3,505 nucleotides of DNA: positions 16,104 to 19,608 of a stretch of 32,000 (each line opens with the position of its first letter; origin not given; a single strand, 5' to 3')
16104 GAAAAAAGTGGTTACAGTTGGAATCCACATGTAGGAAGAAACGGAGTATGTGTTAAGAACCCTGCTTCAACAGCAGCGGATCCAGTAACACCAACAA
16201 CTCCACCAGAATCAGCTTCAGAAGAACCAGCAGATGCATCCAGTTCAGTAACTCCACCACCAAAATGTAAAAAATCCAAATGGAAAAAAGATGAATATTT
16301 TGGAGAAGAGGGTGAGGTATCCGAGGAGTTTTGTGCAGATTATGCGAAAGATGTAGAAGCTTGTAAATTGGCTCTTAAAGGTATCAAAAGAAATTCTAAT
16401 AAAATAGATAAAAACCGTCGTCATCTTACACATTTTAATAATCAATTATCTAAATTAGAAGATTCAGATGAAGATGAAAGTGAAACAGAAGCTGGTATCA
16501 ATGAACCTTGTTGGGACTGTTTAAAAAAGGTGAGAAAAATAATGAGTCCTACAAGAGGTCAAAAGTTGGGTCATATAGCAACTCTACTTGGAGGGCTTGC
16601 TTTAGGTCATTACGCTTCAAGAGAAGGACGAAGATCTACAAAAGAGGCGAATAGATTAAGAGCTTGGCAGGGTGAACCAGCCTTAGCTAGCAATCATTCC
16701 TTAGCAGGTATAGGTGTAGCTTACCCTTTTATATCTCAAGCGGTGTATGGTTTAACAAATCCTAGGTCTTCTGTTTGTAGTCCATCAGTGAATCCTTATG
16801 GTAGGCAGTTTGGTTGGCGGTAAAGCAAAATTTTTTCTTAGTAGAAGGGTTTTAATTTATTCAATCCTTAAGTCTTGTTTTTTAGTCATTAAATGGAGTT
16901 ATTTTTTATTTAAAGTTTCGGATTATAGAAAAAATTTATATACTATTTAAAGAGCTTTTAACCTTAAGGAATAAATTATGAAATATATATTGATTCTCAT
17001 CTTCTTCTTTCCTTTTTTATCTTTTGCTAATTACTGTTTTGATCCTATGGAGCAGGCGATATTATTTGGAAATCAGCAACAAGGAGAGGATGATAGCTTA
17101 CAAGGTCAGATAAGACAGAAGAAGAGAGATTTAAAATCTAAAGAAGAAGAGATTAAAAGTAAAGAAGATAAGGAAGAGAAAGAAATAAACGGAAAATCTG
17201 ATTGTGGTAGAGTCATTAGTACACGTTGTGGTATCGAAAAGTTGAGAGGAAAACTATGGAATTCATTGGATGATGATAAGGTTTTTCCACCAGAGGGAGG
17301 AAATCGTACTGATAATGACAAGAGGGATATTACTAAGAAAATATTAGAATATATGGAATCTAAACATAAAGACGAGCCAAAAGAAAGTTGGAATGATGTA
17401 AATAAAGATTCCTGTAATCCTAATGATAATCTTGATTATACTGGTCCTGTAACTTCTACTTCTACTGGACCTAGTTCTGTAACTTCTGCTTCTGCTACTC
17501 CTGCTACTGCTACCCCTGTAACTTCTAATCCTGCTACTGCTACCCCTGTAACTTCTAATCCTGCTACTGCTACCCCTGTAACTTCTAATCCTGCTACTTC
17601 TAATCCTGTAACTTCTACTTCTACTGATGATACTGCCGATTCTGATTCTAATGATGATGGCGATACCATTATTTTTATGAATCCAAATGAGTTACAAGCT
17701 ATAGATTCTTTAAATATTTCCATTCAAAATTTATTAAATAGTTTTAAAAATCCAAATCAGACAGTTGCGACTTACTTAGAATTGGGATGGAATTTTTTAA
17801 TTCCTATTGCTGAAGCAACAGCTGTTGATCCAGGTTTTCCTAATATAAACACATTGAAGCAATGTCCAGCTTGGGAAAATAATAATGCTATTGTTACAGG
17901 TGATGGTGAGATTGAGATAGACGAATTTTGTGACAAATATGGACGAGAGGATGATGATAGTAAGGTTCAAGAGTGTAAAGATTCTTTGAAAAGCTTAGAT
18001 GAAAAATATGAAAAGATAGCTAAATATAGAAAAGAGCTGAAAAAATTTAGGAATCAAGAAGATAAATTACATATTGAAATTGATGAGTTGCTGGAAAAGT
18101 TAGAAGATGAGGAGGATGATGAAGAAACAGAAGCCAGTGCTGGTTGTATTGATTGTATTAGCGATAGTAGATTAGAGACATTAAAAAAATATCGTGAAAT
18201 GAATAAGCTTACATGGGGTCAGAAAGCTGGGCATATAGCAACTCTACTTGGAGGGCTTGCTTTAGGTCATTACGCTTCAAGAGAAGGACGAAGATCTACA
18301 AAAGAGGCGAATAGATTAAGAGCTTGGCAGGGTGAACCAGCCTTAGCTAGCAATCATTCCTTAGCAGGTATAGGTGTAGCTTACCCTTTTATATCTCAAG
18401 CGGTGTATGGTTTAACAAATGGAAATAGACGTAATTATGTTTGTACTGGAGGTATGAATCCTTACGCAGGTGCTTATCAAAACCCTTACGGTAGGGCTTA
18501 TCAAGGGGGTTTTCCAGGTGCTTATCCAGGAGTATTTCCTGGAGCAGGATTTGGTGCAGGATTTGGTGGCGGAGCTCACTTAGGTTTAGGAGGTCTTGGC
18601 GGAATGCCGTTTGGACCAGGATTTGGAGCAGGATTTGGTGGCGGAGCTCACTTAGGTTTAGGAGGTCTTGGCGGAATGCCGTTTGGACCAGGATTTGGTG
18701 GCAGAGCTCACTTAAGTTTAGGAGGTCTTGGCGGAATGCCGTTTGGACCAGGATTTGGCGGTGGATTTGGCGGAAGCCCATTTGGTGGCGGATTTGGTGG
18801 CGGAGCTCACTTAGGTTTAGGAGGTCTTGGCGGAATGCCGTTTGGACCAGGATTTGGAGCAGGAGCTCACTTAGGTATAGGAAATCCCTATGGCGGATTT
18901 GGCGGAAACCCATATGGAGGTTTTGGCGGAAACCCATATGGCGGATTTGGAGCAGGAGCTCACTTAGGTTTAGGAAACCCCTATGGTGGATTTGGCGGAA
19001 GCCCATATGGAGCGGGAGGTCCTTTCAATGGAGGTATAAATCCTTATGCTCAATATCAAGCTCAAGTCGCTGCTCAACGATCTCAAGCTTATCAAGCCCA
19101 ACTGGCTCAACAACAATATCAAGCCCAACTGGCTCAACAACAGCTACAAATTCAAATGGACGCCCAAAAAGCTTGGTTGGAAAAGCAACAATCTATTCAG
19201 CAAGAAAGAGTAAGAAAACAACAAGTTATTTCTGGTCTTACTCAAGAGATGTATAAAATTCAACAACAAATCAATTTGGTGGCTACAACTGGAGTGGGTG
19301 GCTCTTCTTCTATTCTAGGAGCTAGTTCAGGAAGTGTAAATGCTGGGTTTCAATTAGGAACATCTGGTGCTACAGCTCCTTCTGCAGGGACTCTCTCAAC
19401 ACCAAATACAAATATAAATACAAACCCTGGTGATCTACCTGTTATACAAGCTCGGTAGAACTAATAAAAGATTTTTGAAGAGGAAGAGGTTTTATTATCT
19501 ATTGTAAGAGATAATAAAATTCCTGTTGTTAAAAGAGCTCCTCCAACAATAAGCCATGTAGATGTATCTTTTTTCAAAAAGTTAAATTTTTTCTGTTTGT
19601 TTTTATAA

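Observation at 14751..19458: Paralogous pair of secreted mosaic proteins wedged between the two halves of a Tad/Flp pilus locus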

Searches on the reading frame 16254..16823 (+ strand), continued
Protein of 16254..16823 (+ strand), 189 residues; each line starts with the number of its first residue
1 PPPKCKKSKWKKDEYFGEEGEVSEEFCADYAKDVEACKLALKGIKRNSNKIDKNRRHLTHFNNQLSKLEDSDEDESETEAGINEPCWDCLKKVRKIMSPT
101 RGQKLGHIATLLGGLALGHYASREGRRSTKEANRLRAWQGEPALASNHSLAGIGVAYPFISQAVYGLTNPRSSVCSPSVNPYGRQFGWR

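Call 57: find_encoding_contigs(protein=P0008, flank=10000, max_places=3)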
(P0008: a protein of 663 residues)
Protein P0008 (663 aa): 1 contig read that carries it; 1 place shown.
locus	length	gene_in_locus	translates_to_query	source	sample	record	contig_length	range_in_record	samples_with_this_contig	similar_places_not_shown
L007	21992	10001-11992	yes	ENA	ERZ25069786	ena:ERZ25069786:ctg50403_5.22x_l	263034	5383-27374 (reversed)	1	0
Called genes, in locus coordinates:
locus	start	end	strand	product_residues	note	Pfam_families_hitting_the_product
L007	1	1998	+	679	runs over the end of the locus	PF00082:Peptidase_S8, PF13646:HEAT_2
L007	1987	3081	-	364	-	PF00437:T2SSE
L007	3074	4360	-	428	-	PF00263:Secretin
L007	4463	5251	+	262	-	PF00023:Ank (faint), PF12796:Ank_2, PF13857:Ank_5 (faint), PF13606:Ank_3 (faint), PF13637:Ank_4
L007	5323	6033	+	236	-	PF12796:Ank_2, PF13606:Ank_3 (faint), PF13857:Ank_5 (faint), PF00023:Ank (faint), PF13637:Ank_4 (weak)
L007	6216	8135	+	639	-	-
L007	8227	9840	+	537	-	-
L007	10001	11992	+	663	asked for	-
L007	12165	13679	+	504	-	PF00117:GATase, PF07722:Peptidase_C26 (faint), PF02540:NAD_synthase, PF00958:GMP_synt_C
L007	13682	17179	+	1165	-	PF02811:PHP, PF07733:DNA_pol3_alpha, PF17657:DNA_pol3_finger, PF14579:HHH_6, PF01336:tRNA_anti-codon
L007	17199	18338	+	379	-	-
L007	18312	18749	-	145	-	PF01035:DNA_binding_1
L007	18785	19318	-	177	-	PF00080:Sod_Cu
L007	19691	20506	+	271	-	PF23310:TPR_27 (faint), PF08238:Sel1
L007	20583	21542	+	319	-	PF03320:FBPase_glpX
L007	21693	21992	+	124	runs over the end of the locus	-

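Call 58: find_encoding_contigs(protein=P0028, flank=10000, max_places=3)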
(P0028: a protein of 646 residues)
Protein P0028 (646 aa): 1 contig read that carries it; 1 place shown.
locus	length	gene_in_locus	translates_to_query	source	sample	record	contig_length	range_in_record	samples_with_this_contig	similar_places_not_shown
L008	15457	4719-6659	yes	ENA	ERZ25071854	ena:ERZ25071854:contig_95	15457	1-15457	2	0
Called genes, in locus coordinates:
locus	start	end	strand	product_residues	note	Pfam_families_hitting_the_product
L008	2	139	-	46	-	?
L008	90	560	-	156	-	PF00437:T2SSE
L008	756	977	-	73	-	-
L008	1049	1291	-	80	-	-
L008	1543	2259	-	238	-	-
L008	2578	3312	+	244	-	-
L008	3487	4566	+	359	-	-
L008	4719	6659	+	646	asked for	-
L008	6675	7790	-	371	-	-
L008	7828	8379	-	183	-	-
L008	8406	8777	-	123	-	-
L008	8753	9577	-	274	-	-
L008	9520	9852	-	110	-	-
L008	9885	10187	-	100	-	-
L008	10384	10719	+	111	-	PF00072:Response_reg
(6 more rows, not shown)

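Call 59: find_encoding_contigs(protein=P0014, flank=10000, max_places=3)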
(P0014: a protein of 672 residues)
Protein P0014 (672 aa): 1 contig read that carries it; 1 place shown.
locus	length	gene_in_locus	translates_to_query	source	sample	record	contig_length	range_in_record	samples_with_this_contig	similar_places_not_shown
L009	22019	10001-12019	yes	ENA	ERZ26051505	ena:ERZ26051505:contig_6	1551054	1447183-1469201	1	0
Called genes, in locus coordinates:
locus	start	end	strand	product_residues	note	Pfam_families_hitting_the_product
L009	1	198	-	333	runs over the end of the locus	PF00586:AIRS, PF02769:AIRS_C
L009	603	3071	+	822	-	PF02190:LON_substr_bdg, PF00004:AAA, PF07724:AAA_2 (weak), PF07728:AAA_5 (weak), PF22667:Lon_lid, PF05362:Lon_C, PF13541:ChlI (weak)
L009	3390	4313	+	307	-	PF19300:BPD_transp_1_N, PF00528:BPD_transp_1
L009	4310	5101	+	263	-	PF00528:BPD_transp_1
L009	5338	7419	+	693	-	-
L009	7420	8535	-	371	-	PF00437:T2SSE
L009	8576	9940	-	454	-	PF00263:Secretin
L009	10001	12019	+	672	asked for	-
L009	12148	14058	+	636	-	-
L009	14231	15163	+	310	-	-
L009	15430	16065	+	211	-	PF14882:INT_rpt (faint)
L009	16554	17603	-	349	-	-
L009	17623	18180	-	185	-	-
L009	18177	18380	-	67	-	-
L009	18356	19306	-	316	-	-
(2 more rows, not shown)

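Call 69: find_encoding_contigs(protein=P0112, flank=10000, max_places=2)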
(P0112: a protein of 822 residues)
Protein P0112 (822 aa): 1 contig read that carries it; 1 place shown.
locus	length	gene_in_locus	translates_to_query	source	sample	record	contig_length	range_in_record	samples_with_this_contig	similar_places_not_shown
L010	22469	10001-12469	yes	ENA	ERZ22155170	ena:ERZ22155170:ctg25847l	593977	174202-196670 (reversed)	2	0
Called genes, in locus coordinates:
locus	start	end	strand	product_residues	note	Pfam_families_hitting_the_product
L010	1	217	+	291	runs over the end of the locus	-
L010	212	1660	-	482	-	PF01225:Mur_ligase, PF08245:Mur_ligase_M, PF02875:Mur_ligase_C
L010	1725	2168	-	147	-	PF07291:MauE (faint), PF07681:DoxX, PF04173:DoxD (weak)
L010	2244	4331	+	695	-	PF10473:CENP-F_leu_zip (weak)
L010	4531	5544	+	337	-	-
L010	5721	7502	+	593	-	PF01336:tRNA_anti-codon, PF00152:tRNA-synt_2, PF01409:tRNA-synt_2d (faint), PF02938:GAD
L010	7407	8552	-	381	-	PF00437:T2SSE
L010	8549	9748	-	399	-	PF00263:Secretin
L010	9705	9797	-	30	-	-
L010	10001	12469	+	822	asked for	-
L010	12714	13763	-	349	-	PF02779:Transket_pyr, PF02780:Transketolase_C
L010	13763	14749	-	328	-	PF00676:E1_dh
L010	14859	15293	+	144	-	PF02502:LacAB_rpiB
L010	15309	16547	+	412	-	PF00464:SHMT, PF00155:Aminotran_1_2, PF01212:Beta_elim_lyase (faint)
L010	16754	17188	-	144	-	-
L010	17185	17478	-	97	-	PF03840:SecG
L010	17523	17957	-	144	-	PF02657:SufE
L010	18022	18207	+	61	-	-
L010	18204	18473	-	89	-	PF01084:Ribosomal_S18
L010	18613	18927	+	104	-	-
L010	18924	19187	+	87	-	PF00467:KOW (weak)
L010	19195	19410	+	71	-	-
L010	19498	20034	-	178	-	-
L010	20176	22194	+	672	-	PF03030:H_PPase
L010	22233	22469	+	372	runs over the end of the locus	PF00437:T2SSE, PF27713:UCP018868 (faint)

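Call 70: find_encoding_contigs(protein=P0095, flank=10000, max_places=2)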
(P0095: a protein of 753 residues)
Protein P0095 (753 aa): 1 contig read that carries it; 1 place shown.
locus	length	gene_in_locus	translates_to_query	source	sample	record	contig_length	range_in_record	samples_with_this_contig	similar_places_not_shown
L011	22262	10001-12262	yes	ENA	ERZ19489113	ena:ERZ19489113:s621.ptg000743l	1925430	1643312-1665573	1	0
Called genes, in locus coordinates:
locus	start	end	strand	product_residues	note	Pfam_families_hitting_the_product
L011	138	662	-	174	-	-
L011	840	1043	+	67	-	-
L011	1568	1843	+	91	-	PF03079:ARD (weak), PF07883:Cupin_2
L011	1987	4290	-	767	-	-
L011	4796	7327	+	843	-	-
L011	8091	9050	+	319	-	-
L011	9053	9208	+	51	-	PF27070:HTH_Rpn_C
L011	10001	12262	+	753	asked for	-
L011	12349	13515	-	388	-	PF07995:GSDH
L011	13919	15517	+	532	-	PF02113:Peptidase_S13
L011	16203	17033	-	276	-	-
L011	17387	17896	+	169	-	PF02130:YbeY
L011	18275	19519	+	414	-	PF13365:Trypsin_2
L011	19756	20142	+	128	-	-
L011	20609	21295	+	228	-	-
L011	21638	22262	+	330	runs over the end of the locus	PF03462:PCRF, PF00472:RF-1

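Call 71: find_encoding_contigs(protein=P0120, flank=10000, max_places=2)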
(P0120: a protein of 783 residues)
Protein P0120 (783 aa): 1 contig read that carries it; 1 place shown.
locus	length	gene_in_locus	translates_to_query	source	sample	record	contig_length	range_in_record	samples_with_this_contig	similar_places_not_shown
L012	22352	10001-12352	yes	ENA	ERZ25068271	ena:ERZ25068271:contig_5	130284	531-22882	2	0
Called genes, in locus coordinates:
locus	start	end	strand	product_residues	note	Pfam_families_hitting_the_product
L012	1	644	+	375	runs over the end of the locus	PF13173:AAA_14, PF13635:DUF4143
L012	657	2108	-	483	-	-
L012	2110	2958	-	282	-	PF07963:N_methyl (weak)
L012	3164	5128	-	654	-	PF00912:Transgly, PF00905:Transpeptidase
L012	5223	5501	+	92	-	PF04368:DUF507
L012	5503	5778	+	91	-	PF04368:DUF507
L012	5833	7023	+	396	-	-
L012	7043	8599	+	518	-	-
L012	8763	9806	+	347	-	PF13173:AAA_14, PF13635:DUF4143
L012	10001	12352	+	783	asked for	-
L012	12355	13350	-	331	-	-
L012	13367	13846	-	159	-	-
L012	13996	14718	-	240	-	-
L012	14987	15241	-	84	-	-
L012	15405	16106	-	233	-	-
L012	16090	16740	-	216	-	PF01596:Methyltransf_3, PF13578:Methyltransf_24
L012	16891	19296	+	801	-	-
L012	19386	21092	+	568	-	PF13555:AAA_29 (faint), PF00005:ABC_tran, PF13191:AAA_16 (faint), PF13401:AAA_22 (faint), PF13304:AAA_21 (weak), PF08352:oligo_HPY (weak), PF02463:SMC_N (weak), PF00005:ABC_tran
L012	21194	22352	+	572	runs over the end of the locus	-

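Call 101: list_cluster_members(proteins=[P0001, P0002, P0003, P0004, P0007, P0006, P0014, P0035, P0112, P0058])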
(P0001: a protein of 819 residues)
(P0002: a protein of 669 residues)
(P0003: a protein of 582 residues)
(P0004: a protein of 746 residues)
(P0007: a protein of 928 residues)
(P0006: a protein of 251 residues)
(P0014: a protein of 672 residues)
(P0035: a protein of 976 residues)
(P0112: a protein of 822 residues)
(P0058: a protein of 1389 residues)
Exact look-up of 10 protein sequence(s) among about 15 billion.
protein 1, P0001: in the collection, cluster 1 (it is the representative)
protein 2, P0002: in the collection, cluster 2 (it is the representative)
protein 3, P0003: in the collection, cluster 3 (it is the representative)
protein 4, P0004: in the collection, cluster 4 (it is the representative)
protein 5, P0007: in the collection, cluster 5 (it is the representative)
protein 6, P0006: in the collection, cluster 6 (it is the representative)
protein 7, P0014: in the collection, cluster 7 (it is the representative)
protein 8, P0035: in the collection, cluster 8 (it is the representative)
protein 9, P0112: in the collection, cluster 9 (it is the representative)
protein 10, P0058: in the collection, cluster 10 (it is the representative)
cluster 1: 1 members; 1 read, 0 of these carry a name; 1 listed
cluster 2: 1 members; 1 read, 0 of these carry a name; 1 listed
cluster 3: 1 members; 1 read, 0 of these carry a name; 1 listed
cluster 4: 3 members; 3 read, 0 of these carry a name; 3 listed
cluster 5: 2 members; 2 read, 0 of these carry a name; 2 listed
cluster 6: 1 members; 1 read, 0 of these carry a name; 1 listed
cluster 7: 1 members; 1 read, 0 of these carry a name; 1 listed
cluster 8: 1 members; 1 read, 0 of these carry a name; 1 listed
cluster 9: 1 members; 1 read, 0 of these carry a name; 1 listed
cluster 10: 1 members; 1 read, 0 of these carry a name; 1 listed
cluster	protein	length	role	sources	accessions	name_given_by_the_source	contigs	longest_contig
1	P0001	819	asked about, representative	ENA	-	-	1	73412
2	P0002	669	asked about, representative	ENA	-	-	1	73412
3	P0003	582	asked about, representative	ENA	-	-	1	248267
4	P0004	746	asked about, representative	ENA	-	-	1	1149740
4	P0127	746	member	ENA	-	-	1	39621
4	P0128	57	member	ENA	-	-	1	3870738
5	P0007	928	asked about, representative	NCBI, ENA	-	-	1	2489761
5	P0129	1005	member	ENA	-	-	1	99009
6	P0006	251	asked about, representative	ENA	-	-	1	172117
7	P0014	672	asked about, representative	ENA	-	-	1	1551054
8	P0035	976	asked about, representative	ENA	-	-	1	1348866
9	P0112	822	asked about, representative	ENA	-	-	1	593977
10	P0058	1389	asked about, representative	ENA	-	-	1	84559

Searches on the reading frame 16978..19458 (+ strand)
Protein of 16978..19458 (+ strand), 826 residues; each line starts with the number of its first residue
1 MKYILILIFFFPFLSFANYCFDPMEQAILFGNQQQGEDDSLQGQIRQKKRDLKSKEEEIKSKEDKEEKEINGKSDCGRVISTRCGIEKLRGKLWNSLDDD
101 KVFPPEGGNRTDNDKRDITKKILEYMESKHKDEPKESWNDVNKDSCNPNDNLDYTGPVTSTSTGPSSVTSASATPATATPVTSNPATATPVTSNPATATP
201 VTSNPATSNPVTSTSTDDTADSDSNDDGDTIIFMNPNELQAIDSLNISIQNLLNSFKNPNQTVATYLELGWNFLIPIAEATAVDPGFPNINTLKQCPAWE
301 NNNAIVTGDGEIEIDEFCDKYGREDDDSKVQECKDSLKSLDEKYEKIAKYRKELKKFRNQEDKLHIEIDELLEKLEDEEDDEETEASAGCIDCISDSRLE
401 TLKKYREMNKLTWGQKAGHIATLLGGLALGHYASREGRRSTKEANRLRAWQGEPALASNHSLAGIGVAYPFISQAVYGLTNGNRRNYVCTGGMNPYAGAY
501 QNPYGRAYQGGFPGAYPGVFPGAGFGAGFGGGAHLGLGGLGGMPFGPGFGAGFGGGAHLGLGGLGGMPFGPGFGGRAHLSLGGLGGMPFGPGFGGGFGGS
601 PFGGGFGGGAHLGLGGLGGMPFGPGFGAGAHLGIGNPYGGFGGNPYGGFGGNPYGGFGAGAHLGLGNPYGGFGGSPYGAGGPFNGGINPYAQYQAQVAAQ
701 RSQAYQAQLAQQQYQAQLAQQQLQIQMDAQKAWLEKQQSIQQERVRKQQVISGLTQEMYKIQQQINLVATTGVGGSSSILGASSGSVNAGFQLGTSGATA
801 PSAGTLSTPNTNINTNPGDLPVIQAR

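Call 4: search_protein_families(library=pfam, proteins=[window:16978-19458:+], max_evalue=0.1)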
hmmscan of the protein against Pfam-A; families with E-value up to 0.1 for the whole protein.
window:16978-19458:+ (826 aa): 1 family
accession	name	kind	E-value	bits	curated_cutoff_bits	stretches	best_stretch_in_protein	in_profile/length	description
PF05568.16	ASFV_J13L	-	0.02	15.1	23.6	1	144-224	69-148/189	African swine fever virus J13L protein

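Call 12: search_protein_families(library=ncbifam, proteins=[window:16978-19458:+], max_evalue=0.1)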
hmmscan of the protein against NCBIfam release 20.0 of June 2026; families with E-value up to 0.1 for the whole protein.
window:16978-19458:+ (826 aa): 0 families

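Call 26: find_encoding_contigs(protein=window:16978-19458:+, flank=10000, max_places=6)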
Protein window:16978-19458:+ (826 aa): no gene with exactly this product is on record in the collection.

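Call 61: predict_structure(alignment_id=A4)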
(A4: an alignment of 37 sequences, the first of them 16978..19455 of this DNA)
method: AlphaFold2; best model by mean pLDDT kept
length: 826 residues; sequences in the alignment: 37
mean_pLDDT: 54.8   pTM: 0.37
mean pLDDT of the five models: 54.8, 54.1, 53.7, 52.9, 50.9
residues with pLDDT >= 90: 35; 70-90: 228; 50-70: 118; < 50: 445
segments of 3 or more residues with pLDDT < 50: 14-23, 25-27, 29-35, 79-83, 154-240, 259-268, 274-293, 382-407, 479-636, 638-691, 771-826
pLDDT, mean of each block of 10 residues (from residue 1): 68 44 47 55 83 84 79 54 68 90 69 81 87 73 60 46 36 40 38 37 38 31 33 42 58 55 47 44 41 57 66 89 90 93 87 86 89 82 41 44 48 71 80 82 85 74 70 65 40 34 34 33 32 31 37 34 34 34 34 33 32 31 35 34 36 35 32 34 39 57 70 73 78 81 78 73 68 38 35 33 35 36 39
secondary structure, 60 per line:
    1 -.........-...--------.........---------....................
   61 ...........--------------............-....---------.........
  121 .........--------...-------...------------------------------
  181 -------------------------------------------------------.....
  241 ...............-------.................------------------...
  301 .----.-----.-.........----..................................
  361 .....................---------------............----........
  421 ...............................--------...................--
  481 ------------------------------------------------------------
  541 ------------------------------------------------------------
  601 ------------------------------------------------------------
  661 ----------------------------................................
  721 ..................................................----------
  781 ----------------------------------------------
elements in order (helices of 4 or more, strands of 3 or more residues): H2-10 H23-31 H41-71 H86-96 H99-102 H112-129 H236-255 H263-279 H298-301 H314-321 H327-381 H397-408 H413-451 H460-478 H689-770

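Call 98: search_protein_families(library=pfam, alignment_id=A4, max_evalue=0.001)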
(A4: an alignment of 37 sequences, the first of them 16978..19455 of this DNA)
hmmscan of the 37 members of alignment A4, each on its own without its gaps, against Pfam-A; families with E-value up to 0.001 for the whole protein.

A. member 1, window:16978-19455:+ (826 aa): 0 families

B. families by the number of members that match (of 37 scanned): 0 families

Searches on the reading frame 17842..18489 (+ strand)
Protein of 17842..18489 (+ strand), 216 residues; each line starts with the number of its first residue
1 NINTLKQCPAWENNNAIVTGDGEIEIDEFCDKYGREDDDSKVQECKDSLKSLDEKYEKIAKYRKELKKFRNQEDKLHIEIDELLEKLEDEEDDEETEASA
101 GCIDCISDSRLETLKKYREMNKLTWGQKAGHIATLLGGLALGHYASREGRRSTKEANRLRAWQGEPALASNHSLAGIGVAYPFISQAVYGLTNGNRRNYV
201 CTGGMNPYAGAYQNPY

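Call 52: find_related_loci(query=A5, collection=metagenome_contigs, flank=10000)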
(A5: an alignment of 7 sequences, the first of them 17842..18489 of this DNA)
Query A5 (216 aa) in metagenome_contigs; peptide patterns used: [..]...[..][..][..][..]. (x = any residue, [..] = any of these).
72 stretches matched a pattern, but none encodes a relative of the query by tblastn (E <= 1e-3).
